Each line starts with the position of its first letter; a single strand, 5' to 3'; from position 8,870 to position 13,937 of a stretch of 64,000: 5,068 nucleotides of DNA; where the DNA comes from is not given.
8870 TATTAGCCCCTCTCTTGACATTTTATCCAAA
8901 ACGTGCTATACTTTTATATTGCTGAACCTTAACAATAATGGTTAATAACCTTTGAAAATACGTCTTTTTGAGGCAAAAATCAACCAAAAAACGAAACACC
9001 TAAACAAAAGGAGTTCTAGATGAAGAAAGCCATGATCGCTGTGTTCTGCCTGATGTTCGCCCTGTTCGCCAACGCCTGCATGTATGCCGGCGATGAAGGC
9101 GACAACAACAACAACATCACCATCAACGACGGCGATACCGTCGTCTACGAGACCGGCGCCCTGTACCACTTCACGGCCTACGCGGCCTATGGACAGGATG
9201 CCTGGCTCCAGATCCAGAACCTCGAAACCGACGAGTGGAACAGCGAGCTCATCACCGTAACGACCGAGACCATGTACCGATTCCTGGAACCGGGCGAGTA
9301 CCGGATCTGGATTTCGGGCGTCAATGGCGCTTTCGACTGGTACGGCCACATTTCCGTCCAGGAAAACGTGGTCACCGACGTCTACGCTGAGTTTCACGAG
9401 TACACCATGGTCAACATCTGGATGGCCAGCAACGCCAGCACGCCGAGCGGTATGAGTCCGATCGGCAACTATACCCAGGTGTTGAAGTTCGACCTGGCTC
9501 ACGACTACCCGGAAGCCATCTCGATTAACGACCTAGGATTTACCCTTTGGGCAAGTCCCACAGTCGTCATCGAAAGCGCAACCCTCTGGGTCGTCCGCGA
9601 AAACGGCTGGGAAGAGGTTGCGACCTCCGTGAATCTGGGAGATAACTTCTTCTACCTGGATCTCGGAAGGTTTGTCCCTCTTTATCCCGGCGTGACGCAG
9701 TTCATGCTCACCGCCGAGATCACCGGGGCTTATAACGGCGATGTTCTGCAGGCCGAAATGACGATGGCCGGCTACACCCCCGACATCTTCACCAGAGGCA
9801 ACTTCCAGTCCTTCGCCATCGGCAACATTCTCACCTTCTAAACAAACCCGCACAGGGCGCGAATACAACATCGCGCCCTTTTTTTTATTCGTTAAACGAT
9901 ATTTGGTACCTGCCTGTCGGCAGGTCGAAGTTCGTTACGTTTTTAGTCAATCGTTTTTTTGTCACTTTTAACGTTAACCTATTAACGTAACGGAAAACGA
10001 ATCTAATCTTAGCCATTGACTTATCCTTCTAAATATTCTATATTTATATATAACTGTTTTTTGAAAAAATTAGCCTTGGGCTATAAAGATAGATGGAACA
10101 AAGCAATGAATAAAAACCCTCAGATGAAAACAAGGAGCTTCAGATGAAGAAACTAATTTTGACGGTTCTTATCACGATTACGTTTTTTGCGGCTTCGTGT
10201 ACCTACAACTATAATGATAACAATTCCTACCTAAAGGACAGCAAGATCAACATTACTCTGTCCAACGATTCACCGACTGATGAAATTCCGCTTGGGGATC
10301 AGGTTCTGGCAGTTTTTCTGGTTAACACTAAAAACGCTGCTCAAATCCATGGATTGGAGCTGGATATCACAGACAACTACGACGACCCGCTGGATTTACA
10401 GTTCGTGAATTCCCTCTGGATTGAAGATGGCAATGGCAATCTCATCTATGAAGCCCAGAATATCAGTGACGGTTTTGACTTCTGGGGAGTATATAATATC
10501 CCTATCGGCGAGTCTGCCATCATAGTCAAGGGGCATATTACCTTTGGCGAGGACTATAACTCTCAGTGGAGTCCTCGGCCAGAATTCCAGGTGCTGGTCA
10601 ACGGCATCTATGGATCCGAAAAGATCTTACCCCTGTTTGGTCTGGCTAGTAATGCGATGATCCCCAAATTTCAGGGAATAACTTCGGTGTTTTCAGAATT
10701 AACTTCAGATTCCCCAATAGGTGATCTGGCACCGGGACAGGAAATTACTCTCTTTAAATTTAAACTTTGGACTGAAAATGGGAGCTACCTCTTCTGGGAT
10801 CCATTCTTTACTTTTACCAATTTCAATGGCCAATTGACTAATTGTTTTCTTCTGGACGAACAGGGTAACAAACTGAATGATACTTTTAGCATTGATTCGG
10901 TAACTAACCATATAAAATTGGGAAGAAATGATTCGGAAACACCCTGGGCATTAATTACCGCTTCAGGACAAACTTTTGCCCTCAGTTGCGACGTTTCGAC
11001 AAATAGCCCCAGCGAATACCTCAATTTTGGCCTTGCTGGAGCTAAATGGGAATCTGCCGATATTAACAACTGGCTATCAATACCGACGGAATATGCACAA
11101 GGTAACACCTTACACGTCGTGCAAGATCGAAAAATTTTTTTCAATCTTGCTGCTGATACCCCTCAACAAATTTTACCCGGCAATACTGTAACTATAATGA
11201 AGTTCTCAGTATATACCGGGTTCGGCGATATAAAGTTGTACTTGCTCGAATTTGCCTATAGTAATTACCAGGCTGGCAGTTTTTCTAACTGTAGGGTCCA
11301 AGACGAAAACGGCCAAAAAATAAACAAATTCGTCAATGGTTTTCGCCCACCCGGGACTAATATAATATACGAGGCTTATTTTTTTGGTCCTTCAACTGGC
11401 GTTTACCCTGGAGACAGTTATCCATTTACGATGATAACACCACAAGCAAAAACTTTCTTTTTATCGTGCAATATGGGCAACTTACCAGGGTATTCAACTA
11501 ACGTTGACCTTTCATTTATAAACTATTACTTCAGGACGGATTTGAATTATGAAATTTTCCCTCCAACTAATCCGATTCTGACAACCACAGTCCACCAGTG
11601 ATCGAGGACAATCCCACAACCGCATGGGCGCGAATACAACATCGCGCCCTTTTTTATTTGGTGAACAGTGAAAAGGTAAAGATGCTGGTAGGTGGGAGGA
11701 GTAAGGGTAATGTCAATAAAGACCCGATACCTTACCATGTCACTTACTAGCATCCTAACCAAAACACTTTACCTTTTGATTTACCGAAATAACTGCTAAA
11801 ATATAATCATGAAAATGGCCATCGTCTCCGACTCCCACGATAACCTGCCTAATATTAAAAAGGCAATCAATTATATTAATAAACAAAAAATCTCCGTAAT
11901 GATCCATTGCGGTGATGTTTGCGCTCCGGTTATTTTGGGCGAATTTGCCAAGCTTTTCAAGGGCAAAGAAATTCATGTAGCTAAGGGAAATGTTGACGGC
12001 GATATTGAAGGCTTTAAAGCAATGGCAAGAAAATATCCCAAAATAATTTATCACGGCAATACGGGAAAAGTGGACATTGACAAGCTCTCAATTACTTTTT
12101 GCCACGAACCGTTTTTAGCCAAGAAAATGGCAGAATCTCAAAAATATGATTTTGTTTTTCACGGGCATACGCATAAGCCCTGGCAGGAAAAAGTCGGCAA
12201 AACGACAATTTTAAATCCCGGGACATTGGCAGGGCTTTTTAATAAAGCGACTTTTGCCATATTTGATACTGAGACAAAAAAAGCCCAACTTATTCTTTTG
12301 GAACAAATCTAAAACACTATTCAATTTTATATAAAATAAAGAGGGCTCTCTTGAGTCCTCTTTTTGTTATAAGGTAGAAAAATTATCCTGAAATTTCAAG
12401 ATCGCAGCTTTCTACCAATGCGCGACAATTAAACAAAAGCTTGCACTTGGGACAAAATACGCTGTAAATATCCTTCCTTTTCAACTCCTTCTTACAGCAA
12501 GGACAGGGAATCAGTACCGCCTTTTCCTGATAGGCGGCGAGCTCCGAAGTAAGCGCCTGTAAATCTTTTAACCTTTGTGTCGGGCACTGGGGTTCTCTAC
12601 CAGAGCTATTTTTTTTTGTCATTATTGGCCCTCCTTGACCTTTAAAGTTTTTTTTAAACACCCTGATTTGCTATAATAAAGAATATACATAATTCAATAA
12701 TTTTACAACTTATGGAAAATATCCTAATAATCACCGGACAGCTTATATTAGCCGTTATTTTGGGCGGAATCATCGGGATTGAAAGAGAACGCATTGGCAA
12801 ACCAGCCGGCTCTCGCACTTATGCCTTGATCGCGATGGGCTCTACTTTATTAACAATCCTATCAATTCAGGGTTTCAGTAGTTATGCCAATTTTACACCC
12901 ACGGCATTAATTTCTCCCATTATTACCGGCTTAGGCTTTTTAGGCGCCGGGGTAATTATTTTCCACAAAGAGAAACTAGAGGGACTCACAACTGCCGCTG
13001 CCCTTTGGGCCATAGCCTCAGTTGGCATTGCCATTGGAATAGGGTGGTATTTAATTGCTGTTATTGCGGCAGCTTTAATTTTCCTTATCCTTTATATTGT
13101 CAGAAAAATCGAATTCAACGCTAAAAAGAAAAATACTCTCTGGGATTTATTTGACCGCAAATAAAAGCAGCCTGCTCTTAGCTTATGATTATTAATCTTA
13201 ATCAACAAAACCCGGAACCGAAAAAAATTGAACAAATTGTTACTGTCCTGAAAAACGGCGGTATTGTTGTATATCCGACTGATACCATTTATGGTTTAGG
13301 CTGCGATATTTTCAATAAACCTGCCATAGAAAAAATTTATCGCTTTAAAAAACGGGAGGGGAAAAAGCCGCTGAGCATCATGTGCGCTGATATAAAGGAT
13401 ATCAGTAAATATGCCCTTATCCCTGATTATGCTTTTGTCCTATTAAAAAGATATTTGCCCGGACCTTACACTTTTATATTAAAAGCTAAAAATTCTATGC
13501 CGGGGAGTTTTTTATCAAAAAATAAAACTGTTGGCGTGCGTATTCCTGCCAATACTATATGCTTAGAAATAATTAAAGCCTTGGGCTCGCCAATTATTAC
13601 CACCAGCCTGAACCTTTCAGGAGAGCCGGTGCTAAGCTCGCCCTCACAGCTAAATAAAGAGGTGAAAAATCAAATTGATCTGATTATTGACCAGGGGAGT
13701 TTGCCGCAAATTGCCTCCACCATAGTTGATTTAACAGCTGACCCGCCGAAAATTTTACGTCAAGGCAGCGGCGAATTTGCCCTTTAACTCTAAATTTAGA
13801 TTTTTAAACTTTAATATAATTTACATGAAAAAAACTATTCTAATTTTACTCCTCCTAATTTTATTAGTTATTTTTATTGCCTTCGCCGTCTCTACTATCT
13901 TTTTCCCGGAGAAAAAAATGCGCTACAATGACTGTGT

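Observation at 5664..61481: At least twelve GC-rich single-gene islands in an AT-rich genome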

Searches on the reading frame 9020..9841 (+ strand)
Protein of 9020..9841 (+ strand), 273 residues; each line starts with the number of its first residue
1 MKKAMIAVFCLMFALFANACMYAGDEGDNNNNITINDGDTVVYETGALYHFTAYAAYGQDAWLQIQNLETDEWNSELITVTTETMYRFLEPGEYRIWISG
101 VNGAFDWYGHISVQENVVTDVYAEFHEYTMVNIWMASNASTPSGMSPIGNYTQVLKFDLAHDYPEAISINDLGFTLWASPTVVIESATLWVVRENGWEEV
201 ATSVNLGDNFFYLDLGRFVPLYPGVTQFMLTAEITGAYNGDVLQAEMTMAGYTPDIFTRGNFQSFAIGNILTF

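Call 7: search_protein_families(library=pfam, max_evalue=0.1, proteins=[window:9020-9841:+])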
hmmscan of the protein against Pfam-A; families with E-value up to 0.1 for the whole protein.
window:9020-9841:+ (273 aa): 0 families

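Call 38: find_related_loci(query=window:9020-9841:+, collection=viral_contigs, flank=10000)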
Query window:9020-9841:+ (273 aa) in viral_contigs; peptide patterns used: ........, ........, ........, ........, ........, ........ (x = any residue, [..] = any of these).
No stretch of DNA in the collection matches any of the patterns.

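Call 39: find_homologous_proteins(query=window:9020-9841:+, max_evalue=0.001)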
Query window:9020-9841:+ (273 aa): 2 proteins with E <= 0.001 among 179 candidates.
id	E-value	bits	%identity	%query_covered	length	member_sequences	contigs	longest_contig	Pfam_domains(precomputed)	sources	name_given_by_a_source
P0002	3.6e-183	625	100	100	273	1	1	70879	-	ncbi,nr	ncbi:MAG: hypothetical protein NTZ49_01135 [Candidatus Parcubacteria bacterium]|nr:hypothetical prot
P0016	2.8e-112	393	64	100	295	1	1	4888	-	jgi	jgi:hypothetical protein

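Call 40: find_encoding_contigs(protein=P0016, flank=10000)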
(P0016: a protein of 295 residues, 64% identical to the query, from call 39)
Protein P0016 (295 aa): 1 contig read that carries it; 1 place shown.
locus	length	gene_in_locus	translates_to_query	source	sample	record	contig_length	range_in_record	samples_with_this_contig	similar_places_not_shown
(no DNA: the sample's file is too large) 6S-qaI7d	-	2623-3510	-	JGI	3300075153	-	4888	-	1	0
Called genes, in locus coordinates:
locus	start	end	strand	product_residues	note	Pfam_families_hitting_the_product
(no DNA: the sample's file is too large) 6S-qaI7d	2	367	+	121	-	?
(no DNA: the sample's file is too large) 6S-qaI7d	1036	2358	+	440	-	PF05697:Trigger_N, PF00254:FKBP_C, PF05698:Trigger_C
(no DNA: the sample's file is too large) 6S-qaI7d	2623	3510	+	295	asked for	-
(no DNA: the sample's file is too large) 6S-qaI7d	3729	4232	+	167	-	PF00149:Metallophos, PF12850:Metallophos_2, PF14582:Metallophos_3 (faint)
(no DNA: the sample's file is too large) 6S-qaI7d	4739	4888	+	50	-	?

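Call 76: search_protein_families(library=ncbifam, max_evalue=0.01, proteins=[window:9020-9841:+])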
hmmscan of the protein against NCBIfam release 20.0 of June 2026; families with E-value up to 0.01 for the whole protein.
window:9020-9841:+ (273 aa): 0 families

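Call 77: search_protein_families(library=phrogs, max_evalue=0.01, proteins=[window:9020-9841:+])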
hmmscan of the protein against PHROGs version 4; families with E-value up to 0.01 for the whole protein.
window:9020-9841:+ (273 aa): 0 families

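Call 80: predict_structure(alignment_id=A4)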
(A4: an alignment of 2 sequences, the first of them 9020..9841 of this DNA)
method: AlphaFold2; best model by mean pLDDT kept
length: 273 residues; sequences in the alignment: 2
mean_pLDDT: 56.4   pTM: 0.45
mean pLDDT of the five models: 56.4, 55.2, 54.8, 44.0, 41.2
residues with pLDDT >= 90: 1; 70-90: 72; 50-70: 105; < 50: 95
segments of 3 or more residues with pLDDT < 50: 1-5, 14-45, 116-150, 254-273
pLDDT, mean of each block of 10 residues (from residue 1): 47 42 28 24 44 62 84 86 69 73 60 46 28 42 34 63 62 68 75 77 67 62 72 68 60 43 41 44
secondary structure, 60 per line:
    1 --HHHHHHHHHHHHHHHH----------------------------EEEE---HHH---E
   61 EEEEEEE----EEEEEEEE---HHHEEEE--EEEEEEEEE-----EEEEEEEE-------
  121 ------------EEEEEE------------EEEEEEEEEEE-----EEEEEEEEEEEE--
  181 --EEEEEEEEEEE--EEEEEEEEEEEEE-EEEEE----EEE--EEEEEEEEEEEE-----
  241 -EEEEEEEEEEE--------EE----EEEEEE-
elements in order: H3-18 E47-50 E60-67 E72-79 E86-89 E92-100 E106-113 E133-138 E151-161 E167-178 E183-193 E196-208 E210-214 E219-221 E224-235 E242-252 E267-272

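Call 84: fold_search(model_id=the predicted structure, library=pdb)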
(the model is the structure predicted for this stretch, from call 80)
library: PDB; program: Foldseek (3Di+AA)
matches with E <= 10: 1671; with E <= 0.001: 11
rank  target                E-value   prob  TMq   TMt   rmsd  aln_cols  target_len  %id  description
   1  7vrn_I                2.5e-04  0.96  0.24  0.17  19.6       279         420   11  Structure of infectious bursal disease virus Gt strain (released 2022-03-30)
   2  7kwb_A                2.6e-04  1.00  0.26  0.19  17.7       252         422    9  Surface glycan-binding protein B from Bacteroides thetaiotaomicron (released 2021-02-17)
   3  7wrk                  4.8e-04  1.00  0.31  0.47   5.8       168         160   12  Structure of hypothetical protein TTHA1873 from Thermus thermophilus (released 2022-03-09)
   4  9m00_A                5.9e-04  0.99  0.27  0.24  15.4       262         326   10  Crystal Structure of the Basal pilin EbpB from Enterococcus faecalis with a partially disordered N-terminal domain. (released 2025-07-16)
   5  7vrn_A                6.2e-04  0.95  0.24  0.18  18.4       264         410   13  Structure of infectious bursal disease virus Gt strain (released 2022-03-30)
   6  2df7_K                6.9e-04  0.91  0.24  0.18  18.0       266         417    9  Crystal structure of infectious bursal disease virus VP2 subviral particle (released 2006-06-27)
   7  4f8l                  9.3e-04  1.00  0.25  0.43  10.0       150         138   13  X-ray structure of PsaA from Yersinia pestis, in complex with galactose and AEBSF (released 2013-05-22)
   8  4lee_A                9.3e-04  0.99  0.27  0.24  19.4       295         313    9  Structure of the Als3 adhesin from Candida albicans, residues 1-313 (mature sequence), triple mutant in the binding ca (released 2014-05-14)
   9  7zg0_E                9.3e-04  0.93  0.19  0.24  15.2       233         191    9  Murine IL-27 in complex with IL-27Ra and a non-competing Nb (released 2022-11-02)
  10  7wwo_A                9.8e-04  1.00  0.31  0.47   6.0       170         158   15  Dimer form of hypothetical protein TTHA1873 from Thermus thermophilus (released 2022-03-09)
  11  7vrp_C                9.8e-04  0.89  0.23  0.17  20.2       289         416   11  Structure of infectious bursal disease virus Gx strain (released 2022-03-30)
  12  4p0d                  1.1e-03  0.98  0.25  0.17  14.9       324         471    9  The T6 backbone pilin of serotype M6 Streptococcus pyogenes has a modular three-domain structure decorated with variable (released 2014-08-27)
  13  6wdp                  1.1e-03  0.96  0.21  0.25  15.3       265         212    8  Interleukin 12 receptor subunit beta-1 (released 2021-02-24)
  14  7zg0_F                1.1e-03  0.93  0.19  0.24  15.3       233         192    9  Murine IL-27 in complex with IL-27Ra and a non-competing Nb (released 2022-11-02)
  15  8wxd_A                1.1e-03  0.99  0.29  0.21  14.5       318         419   10  Crystal Structure of shaft pilin PilA from Streptococcus sanguinis (released 2025-05-07)
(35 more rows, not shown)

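Call 95: search_dna_similar(query=window:9020-9841:+, collection=phages, mode=protein, max_evalue=0.001, max_rows=8)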
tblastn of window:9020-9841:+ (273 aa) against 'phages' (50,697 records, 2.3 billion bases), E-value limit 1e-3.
No match.

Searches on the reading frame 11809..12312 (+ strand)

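Call 71: search_protein_families(library=pfam, max_evalue=0.001, proteins=[window:11809-12312:+])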
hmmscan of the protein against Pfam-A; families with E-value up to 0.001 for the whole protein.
window:11809-12312:+ (167 aa): 3 families
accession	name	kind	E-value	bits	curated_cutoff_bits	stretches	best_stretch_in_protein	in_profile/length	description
PF12850.12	Metallophos_2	-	5.2e-30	104.9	27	1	1-157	1-154/154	Calcineurin-like phosphoesterase superfamily domain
PF00149.33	Metallophos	-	4.3e-11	44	21.5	1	1-77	1-81/191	Calcineurin-like phosphoesterase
PF14582.11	Metallophos_3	-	0.00015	21.6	28.2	0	107-160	205-255/259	Metallophosphoesterase, calcineurin superfamily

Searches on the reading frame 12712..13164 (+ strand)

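Call 71: search_protein_families(library=pfam, max_evalue=0.001, proteins=[window:12712-13164:+])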
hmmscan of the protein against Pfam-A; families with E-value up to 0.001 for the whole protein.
window:12712-13164:+ (150 aa): 1 family
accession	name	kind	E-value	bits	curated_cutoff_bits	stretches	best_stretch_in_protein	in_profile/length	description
PF02308.21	MgtC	-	3e-35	121.6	31.4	1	11-134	1-119/121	MgtC family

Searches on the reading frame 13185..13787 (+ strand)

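Call 71: search_protein_families(library=pfam, max_evalue=0.001, proteins=[window:13185-13787:+])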
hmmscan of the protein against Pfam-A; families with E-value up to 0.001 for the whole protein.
window:13185-13787:+ (200 aa): 1 family
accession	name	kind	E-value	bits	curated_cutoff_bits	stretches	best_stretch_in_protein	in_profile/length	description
PF01300.24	Sua5_yciO_yrdC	-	1.6e-61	207.3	25.1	1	21-194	2-178/178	Telomere recombination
